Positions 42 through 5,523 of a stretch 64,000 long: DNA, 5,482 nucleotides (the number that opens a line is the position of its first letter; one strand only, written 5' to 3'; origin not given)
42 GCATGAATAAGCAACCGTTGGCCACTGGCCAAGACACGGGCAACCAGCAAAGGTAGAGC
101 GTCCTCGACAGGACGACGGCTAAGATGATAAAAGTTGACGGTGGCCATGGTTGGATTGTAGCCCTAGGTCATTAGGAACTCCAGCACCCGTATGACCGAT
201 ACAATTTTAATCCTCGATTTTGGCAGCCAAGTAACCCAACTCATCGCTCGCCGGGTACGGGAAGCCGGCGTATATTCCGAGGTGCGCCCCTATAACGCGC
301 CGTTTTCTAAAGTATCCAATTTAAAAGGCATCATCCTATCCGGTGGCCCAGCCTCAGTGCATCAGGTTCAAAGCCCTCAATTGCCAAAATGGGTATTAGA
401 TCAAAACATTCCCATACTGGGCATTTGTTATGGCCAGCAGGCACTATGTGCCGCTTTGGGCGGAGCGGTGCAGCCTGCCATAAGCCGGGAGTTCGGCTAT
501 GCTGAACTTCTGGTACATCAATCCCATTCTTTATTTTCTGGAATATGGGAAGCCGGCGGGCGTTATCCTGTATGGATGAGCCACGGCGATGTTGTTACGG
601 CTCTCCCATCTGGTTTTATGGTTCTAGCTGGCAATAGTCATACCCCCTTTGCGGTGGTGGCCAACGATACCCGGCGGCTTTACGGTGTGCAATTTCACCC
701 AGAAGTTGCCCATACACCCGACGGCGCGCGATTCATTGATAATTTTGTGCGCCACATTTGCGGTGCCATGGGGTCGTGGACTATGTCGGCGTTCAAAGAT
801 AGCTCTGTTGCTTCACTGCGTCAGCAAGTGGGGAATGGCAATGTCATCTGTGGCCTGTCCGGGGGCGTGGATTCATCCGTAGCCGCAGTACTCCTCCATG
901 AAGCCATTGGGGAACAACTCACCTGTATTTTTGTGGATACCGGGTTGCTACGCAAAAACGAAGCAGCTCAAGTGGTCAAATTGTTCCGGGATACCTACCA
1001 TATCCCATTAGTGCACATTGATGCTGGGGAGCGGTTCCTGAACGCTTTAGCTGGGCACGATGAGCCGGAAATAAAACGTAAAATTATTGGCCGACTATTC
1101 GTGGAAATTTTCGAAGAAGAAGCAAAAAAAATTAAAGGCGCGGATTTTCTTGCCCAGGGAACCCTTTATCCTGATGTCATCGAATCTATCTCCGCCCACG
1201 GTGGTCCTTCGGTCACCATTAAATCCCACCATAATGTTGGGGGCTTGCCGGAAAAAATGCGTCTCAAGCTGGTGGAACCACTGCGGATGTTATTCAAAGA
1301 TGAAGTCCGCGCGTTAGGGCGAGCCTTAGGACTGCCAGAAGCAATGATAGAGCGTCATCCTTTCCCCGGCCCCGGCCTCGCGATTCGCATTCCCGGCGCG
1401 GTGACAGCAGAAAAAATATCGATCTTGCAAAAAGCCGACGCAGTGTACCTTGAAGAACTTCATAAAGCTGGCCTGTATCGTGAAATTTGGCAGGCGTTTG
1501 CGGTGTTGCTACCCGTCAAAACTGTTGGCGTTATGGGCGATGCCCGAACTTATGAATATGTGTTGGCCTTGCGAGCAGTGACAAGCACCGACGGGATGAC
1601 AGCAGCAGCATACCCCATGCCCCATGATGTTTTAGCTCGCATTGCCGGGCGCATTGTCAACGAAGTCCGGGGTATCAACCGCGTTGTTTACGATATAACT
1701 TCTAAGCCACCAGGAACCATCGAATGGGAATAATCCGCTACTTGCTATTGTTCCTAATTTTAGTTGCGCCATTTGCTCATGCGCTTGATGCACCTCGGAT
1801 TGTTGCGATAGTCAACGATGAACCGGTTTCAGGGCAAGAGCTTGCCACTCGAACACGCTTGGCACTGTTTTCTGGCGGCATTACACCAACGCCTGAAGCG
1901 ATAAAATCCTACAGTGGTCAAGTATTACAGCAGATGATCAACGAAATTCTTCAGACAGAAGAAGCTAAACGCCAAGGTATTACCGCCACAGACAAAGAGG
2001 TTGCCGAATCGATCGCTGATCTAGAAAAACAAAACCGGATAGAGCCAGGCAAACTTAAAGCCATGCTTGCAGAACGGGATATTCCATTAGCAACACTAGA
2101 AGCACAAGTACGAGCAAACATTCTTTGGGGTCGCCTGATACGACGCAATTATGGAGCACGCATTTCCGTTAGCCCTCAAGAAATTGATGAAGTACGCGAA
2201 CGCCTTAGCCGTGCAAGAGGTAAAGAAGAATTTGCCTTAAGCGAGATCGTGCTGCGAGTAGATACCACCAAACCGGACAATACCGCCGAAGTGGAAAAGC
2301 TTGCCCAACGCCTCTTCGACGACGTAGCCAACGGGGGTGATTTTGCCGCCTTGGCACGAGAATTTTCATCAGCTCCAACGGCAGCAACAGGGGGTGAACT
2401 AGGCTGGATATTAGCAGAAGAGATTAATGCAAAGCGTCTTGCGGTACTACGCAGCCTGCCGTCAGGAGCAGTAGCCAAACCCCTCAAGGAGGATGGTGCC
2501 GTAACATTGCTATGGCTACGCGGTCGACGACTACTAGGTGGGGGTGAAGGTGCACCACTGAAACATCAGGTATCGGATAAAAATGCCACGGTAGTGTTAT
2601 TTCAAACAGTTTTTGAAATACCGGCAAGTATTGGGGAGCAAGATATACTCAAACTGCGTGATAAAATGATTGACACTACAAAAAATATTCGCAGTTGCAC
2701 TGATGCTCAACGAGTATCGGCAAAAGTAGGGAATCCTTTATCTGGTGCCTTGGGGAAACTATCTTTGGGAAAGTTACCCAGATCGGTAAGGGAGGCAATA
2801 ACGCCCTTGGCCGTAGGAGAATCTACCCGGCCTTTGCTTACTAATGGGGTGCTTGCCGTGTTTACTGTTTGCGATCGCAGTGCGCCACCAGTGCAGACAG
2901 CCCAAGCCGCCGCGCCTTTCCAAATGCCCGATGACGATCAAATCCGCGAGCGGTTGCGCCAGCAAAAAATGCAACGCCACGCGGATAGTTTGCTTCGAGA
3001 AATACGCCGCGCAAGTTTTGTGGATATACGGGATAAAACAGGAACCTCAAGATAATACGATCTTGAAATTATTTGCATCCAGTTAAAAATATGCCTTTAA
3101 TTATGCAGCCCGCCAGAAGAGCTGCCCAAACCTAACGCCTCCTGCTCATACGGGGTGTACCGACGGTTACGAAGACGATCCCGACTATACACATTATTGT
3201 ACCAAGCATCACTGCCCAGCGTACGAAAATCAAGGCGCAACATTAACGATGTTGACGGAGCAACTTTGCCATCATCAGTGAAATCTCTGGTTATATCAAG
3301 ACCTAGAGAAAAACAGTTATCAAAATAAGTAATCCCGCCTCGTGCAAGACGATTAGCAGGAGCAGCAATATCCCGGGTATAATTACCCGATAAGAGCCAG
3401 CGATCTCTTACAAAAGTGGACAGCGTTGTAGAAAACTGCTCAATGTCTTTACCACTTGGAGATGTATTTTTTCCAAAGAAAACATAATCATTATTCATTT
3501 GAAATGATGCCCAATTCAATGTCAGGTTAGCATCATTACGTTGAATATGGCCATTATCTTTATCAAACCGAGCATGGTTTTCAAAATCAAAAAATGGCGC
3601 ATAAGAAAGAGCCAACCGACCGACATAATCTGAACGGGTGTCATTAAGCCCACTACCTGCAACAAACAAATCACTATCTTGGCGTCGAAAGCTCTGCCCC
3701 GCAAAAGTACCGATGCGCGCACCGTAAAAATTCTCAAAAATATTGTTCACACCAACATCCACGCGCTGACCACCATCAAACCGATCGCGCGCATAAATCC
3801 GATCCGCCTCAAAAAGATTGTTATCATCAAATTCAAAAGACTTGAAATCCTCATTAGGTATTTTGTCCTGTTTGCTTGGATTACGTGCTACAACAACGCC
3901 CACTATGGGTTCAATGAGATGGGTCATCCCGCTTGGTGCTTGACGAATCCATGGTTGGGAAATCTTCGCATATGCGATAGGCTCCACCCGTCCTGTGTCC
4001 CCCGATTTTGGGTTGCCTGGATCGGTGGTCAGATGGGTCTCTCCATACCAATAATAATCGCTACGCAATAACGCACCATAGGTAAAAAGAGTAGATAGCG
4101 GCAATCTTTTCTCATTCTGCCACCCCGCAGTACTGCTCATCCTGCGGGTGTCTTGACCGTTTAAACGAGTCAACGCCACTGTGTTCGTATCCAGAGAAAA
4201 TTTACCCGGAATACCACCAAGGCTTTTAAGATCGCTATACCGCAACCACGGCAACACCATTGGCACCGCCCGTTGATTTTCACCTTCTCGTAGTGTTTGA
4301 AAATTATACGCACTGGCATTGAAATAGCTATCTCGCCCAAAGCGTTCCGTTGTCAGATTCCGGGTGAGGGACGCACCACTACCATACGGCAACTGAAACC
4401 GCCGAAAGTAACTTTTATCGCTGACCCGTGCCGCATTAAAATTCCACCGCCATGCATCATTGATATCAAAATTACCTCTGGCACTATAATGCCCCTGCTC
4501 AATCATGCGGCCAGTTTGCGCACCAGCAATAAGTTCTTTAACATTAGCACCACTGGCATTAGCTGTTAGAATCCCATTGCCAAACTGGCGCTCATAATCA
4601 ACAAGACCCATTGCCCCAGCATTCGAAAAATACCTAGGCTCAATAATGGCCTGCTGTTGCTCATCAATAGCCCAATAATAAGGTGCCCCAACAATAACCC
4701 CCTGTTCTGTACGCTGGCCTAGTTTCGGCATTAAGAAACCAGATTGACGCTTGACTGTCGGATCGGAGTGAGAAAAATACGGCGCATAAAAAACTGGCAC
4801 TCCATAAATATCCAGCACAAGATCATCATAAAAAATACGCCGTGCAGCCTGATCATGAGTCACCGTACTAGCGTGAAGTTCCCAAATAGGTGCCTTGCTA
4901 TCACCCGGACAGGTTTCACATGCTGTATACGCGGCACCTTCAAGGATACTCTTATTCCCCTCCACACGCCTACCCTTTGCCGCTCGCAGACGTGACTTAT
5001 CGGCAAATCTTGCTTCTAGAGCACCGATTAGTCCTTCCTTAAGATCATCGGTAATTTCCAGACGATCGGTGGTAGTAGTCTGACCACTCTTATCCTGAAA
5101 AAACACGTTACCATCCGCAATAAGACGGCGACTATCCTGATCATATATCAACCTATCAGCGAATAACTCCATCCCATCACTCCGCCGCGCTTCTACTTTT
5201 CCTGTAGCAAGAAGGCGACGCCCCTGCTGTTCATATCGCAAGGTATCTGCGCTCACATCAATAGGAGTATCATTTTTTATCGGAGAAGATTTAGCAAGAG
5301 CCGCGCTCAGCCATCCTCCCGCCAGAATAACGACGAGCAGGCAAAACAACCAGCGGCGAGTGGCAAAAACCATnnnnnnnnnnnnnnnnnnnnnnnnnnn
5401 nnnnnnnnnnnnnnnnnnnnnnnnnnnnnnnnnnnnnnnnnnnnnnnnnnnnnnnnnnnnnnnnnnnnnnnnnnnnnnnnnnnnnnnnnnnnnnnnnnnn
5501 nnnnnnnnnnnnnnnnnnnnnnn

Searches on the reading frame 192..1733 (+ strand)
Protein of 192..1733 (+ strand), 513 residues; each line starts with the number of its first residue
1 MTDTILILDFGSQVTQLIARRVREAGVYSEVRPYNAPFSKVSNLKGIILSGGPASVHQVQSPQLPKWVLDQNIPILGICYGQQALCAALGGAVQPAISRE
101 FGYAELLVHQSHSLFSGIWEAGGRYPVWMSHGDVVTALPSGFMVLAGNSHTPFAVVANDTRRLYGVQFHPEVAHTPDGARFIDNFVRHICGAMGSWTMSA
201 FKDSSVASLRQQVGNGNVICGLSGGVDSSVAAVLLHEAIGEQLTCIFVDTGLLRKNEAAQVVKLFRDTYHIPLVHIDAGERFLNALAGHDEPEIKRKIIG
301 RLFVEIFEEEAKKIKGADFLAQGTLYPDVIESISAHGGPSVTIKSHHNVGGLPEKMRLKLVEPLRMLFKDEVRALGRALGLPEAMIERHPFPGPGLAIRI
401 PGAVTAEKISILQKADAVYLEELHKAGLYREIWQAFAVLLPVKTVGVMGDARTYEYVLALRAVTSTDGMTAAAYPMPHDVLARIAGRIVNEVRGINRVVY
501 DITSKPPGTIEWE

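Call 9: search_protein_families(library=ncbifam, proteins=[window:192-1733:+], max_evalue=0.001)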
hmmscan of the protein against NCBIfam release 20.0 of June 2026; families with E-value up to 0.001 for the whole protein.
window:192-1733:+ (513 aa): 36 families (the best 25 are shown)
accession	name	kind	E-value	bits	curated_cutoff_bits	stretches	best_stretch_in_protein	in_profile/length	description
NF000848.1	PRK00074.1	equivalog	2.3e-236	785.3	400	1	5-513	1-512/512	glutamine-hydrolyzing GMP synthase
TIGR00884.1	guaA_Cterm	equivalog_domain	1.1e-146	488.1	338.75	1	201-513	2-310/310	glutamine-hydrolyzing GMP synthase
TIGR00888.1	guaA_Nterm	equivalog_domain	6e-64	214.9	172.15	1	5-192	1-187/188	glutamine-hydrolyzing GMP synthase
NF001975.0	PRK00758.1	equivalog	6.6e-42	143.2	198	1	4-190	3-182/185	GMP synthase subunit A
NF006562.0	PRK09065.1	equivalog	3.1e-19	69.4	205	1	36-174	49-192/242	glutamine amidotransferase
NF011201.0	PRK14607.1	equivalog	1.2e-15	57.2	670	1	69-187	70-187/534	bifunctional anthranilate synthase component II/anthranilate phosphoribosyltransferase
NF005849.0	PRK07765.1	equivalog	1.3e-14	54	308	1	41-207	44-209/219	aminodeoxychorismate/anthranilate synthase component II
TIGR00566.1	trpG_papA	subfamily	2.4e-14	53.6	121.05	1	34-187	35-191/192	glutamine amidotransferase of anthranilate synthase or aminodeoxychorismate synthase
TIGR01368.1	CPSaseIIsmall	equivalog_domain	6.1e-14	51.8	307.35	1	4-92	177-266/361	glutamine-hydrolyzing carbamoyl-phosphate synthase small subunit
NF010081.0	PRK13566.1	equivalog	7.6e-14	50.9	645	1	4-190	530-721/729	anthranilate synthase component I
NF009475.0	PRK12838.1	equivalog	8.1e-14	51.3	221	1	3-93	170-261/359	carbamoyl phosphate synthase small subunit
NF007073.0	PRK09522.1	equivalog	2.9e-13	49.6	738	1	27-184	30-185/531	bifunctional anthranilate synthase glutamate amidotransferase component TrpG/anthranilate phosphoribosyltransferase TrpD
NF005458.0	PRK07053.1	equivalog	3.1e-12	46.4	250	1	67-174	78-182/234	glutamine amidotransferase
NF005743.0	PRK07567.1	equivalog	9e-12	44.8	264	1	40-172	48-192/245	glutamine amidotransferase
NF041322.1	Anth_synII_Halo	equivalog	1.1e-11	44.8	320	1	47-188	45-189/190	anthranilate synthase component II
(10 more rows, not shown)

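Call 55: find_encoding_contigs(protein=window:192-1733:+, flank=10000, max_places=1)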
Protein window:192-1733:+ (513 aa): 9 contigs read that carry it; 1 place shown.
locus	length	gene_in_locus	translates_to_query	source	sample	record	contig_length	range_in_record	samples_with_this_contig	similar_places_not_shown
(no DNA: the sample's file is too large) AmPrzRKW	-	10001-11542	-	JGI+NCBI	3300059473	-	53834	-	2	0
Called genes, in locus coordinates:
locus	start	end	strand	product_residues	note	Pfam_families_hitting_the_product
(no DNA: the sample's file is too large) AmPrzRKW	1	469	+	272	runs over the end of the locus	PF00106:adh_short, PF13561:adh_short_C2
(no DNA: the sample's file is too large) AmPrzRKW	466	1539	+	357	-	PF01264:Chorismate_synt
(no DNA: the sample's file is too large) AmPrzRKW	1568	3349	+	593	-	PF01343:Peptidase_S49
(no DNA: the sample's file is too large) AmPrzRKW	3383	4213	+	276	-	-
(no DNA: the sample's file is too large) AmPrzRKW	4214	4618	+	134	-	-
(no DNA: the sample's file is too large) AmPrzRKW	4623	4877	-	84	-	PF14384:BrnA_antitoxin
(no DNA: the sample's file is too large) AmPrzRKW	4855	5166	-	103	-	PF04365:BrnT_toxin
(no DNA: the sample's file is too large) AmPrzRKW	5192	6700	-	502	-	PF02789:Peptidase_M17_N, PF00883:Peptidase_M17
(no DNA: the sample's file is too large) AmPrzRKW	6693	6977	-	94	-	PF07578:LAB_N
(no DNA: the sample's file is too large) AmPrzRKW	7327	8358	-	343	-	PF01118:Semialdhyde_dh, PF22698:Semialdhyde_dhC_1, PF02774:Semialdhyde_dhC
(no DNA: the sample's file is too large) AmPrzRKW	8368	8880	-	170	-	PF00380:Ribosomal_S9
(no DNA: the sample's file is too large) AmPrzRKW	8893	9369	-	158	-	PF00572:Ribosomal_L13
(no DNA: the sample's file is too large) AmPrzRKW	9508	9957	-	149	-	PF04364:DNA_pol3_chi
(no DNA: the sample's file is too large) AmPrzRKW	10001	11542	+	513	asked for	PF00117:GATase, PF07722:Peptidase_C26, PF02540:NAD_synthase (weak), PF03054:tRNA_Me_trans (weak), PF00958:GMP_synt_C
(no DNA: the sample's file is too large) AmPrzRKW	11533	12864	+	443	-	PF13623:SurA_N_2, PF13624:SurA_N_3, PF09312:SurA_N, PF13616:Rotamase_3, PF00639:Rotamase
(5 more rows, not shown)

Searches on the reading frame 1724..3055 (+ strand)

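Call 9: search_protein_families(library=ncbifam, proteins=[window:1724-3055:+], max_evalue=0.001)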
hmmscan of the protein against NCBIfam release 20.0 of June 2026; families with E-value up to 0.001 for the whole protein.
window:1724-3055:+ (443 aa): 6 families
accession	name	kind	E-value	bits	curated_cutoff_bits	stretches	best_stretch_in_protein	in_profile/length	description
NF008038.0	PRK10770.1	equivalog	1.8e-24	86.4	394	1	63-437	66-427/431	peptidylprolyl isomerase SurA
NF000809.0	PRK00059.1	equivalog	2.1e-10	40.5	303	1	58-255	80-274/336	peptidylprolyl isomerase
NF008054.0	PRK10788.1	equivalog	3.6e-08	32.6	493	0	191-233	281-324/626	peptidylprolyl isomerase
TIGR02933.1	nifM_nitrog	equivalog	4.1e-06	26.8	168.2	1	175-259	129-211/256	nitrogen fixation protein NifM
NF011969.0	PRK15441.1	equivalog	6.2e-05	23.3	127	1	190-229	14-53/93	peptidylprolyl isomerase PpiC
NF002824.0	PRK02998.1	subfamily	0.0008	18.9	360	0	191-227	145-182/283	peptidylprolyl isomerase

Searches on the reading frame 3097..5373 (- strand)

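Call 9: search_protein_families(library=ncbifam, proteins=[window:3097-5373:-], max_evalue=0.001)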
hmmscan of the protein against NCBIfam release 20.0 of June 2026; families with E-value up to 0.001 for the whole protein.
window:3097-5373:- (758 aa): 2 families
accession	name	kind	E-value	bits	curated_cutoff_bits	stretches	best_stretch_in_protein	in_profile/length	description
NF002997.0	PRK03761.1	equivalog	4.7e-33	114.3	683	1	33-701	46-734/783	LPS assembly protein LptD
NF003358.0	PRK04423.1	equivalog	2.7e-23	82.1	944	1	26-327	48-332/799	LPS-assembly protein LptD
